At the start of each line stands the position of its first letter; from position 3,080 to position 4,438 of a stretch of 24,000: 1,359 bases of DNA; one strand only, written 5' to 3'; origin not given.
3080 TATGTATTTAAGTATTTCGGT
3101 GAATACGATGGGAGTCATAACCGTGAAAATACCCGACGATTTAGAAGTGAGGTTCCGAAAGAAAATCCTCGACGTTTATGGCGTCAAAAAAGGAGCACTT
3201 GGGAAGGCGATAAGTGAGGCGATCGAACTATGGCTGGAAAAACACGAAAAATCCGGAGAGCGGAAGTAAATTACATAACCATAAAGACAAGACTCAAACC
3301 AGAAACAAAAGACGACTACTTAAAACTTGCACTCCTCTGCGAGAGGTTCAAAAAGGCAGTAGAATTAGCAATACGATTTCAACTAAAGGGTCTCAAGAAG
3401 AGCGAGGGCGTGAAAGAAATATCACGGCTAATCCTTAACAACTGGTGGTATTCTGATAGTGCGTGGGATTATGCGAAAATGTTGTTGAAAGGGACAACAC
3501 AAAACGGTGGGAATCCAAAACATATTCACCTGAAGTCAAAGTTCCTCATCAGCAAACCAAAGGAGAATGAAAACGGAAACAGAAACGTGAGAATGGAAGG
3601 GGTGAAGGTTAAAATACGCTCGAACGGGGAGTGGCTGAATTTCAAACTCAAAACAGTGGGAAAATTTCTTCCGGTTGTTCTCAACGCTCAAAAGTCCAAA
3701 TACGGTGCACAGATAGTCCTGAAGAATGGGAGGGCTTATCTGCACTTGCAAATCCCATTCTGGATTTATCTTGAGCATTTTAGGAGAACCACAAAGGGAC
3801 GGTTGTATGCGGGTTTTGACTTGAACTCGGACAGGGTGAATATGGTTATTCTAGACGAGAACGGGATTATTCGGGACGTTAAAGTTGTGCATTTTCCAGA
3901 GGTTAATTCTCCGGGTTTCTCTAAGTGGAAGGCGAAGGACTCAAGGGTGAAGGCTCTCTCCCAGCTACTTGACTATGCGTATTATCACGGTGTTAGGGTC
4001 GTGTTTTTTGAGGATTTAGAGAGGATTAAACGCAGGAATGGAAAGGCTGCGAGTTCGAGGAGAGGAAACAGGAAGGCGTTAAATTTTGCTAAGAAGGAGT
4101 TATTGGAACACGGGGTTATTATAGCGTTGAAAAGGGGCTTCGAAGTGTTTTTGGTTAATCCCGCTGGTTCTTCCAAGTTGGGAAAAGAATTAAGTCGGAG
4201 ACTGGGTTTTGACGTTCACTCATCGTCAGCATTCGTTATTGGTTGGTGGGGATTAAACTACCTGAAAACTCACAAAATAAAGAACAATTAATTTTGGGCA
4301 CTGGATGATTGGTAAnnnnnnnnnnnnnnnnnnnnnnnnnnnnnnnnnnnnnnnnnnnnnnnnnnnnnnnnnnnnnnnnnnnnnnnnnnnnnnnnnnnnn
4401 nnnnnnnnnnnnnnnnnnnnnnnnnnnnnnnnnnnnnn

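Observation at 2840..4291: Candidate undescribed module: k-turn RNA divergent from an RHH plus zinc-ribbon-less TnpB-like operon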

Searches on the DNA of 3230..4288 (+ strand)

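Call 88: search_rna_families(sources=[L057, L063, L064, L066, L074, L075, L049, L067, L081, L065], threshold=gathering, show_alignments=1)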
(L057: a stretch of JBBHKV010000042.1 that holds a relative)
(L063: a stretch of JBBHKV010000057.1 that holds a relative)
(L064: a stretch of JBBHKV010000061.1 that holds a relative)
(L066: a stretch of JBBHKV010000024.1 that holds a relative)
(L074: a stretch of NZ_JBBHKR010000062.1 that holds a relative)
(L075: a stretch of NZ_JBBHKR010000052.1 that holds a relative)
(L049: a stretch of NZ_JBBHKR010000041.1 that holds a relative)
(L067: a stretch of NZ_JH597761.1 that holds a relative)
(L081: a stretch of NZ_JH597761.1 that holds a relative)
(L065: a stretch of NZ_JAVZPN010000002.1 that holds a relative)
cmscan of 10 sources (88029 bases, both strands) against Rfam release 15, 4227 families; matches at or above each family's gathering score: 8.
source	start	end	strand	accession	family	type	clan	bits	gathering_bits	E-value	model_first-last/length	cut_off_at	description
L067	3630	3703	-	RF02814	Sso133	Gene; sRNA;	-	93.6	44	1.4e-17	1-73/73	no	Sulfolobus sRNA133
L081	3632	3705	-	RF02814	Sso133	Gene; sRNA;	-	93.6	44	1.4e-17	1-73/73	no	Sulfolobus sRNA133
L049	3633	3706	-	RF02814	Sso133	Gene; sRNA;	-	92.7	44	2.2e-17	1-73/73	no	Sulfolobus sRNA133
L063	2158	2226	-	RF02814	Sso133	Gene; sRNA;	-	80.9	44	2e-14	1-73/73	no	Sulfolobus sRNA133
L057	3613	3680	-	RF02814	Sso133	Gene; sRNA;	-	69.5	44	1.5e-11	1-73/73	no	Sulfolobus sRNA133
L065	3598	3662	-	RF02814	Sso133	Gene; sRNA;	-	57.9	44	1.2e-08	1-73/73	no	Sulfolobus sRNA133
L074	1128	1200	+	RF00005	tRNA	Gene; tRNA;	CL00001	55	29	5.8e-09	1-71/71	no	tRNA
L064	8272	8339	-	RF02814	Sso133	Gene; sRNA;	-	45.4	44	1.7e-05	1-73/73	no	Sulfolobus sRNA133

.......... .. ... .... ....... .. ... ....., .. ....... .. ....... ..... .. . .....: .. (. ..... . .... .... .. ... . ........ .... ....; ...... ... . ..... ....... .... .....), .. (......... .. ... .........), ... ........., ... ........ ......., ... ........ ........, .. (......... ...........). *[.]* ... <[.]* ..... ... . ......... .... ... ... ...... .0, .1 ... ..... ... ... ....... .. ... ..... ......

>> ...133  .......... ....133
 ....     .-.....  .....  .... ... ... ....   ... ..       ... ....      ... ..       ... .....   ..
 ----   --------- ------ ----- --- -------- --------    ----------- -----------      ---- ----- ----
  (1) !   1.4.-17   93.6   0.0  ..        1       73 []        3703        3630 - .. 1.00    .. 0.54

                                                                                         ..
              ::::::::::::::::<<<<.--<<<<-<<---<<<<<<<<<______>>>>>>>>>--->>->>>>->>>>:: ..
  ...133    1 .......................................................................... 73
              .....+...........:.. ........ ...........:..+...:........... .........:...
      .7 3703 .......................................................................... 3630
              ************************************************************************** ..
